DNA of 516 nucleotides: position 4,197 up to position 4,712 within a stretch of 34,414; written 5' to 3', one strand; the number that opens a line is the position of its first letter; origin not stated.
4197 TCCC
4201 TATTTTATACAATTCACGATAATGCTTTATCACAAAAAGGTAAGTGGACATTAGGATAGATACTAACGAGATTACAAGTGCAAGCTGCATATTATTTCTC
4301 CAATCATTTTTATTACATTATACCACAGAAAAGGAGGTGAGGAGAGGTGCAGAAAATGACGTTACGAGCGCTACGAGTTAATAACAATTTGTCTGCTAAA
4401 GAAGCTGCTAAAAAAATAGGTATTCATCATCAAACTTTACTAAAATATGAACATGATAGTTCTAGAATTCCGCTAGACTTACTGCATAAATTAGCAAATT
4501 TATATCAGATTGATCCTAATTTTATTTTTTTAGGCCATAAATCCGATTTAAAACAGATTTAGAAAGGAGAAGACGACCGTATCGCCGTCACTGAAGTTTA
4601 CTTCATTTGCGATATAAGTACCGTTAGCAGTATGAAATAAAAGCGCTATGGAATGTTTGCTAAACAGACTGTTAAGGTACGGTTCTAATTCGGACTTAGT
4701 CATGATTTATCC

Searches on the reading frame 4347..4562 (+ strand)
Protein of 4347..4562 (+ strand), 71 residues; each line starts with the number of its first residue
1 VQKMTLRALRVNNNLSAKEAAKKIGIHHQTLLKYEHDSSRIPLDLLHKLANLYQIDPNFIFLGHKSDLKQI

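Call 7: search_protein_families(library=pfam, proteins=[window:4347-4562:+], max_evalue=1)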
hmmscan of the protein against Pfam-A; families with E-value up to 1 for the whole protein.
window:4347-4562:+ (71 aa): 12 families
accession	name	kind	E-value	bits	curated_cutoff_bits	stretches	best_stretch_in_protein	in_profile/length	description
PF01381.28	HTH_3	-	9.9e-13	48.4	23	1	6-59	1-54/55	Helix-turn-helix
PF13560.12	HTH_31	-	5.2e-08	33.5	27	1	5-57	5-58/64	Helix-turn-helix domain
PF12844.13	HTH_19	-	1.5e-06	28.4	30.2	1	6-61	4-59/64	Helix-turn-helix domain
PF13443.12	HTH_26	-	7.2e-06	26.6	22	1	6-57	2-54/63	Cro/C1-type HTH DNA-binding domain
PF13556.12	HTH_30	-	0.0016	18.6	27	1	5-32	4-30/59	PucR C-terminal helix-turn-helix domain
PF13413.12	HTH_25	-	0.0075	16.5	24.6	1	5-38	1-34/62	Helix-turn-helix domain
PF07453.19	NUMOD1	-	0.033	14.9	22.8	1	16-34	18-36/37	NUMOD1 domain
PF12802.13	MarR_2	-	0.065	13.8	27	1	2-31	7-37/61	MarR family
PF00376.29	MerR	-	0.1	12.9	28.2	1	18-35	3-20/38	MerR family regulatory protein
PF12840.13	HTH_20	-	0.15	12.5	27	1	6-31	10-35/51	Helix-turn-helix domain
PF08965.17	Aca2_YdiL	-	0.17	12.5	23.8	1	1-55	1-57/118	Aca2/YdiL-like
PF08822.17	DUF1804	-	0.18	12.2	29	1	3-38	8-43/164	Protein of unknown function (DUF1804)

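Call 8: search_protein_families(library=phrogs, proteins=[window:4347-4562:+], max_evalue=0.1)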
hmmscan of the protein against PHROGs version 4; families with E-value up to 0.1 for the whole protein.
window:4347-4562:+ (71 aa): 26 families (the best 25 are shown)
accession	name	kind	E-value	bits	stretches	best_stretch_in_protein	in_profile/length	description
phrog_3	-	transcription regulation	1.4e-09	39.2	1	2-67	89-152/430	transcriptional repressor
phrog_2967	-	transcription regulation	2.1e-09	38.2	1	6-68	15-77/225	transcriptional regulator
phrog_2439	-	transcription regulation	2.4e-08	34.3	1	6-64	12-70/367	transcriptional regulator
phrog_8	-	transcription regulation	3.8e-08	34.2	1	7-66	165-221/346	transcriptional regulator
phrog_4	-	transcription regulation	9.9e-06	25.8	1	6-66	141-197/400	transcriptional repressor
phrog_2328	-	transcription regulation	3.3e-05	24.7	1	6-65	20-79/128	transcriptional repressor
phrog_1373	-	transcription regulation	7.9e-05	23.7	1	6-65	68-127/166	transcriptional regulator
phrog_147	-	transcription regulation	0.00018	22.8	1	4-51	7-55/100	transcriptional regulator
phrog_7241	-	transcription regulation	0.00037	21.5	1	4-58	64-118/122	transcriptional regulator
phrog_6499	-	transcription regulation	0.0012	19.3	1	8-54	18-65/157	transcriptional regulator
phrog_7950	-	transcription regulation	0.0013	19.7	1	4-42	10-53/68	transcriptional repressor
phrog_4836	-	transcription regulation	0.0018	18.9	1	5-67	79-141/194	CII-like regulator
phrog_6962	-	unknown function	0.0019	19.5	1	4-39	4-39/73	-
phrog_1994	-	DNA, RNA and nucleotide metabolism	0.002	19.1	1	6-56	4-54/170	DNA binding protein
phrog_11187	-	transcription regulation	0.002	18.9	1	3-41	9-47/63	transcriptional regulator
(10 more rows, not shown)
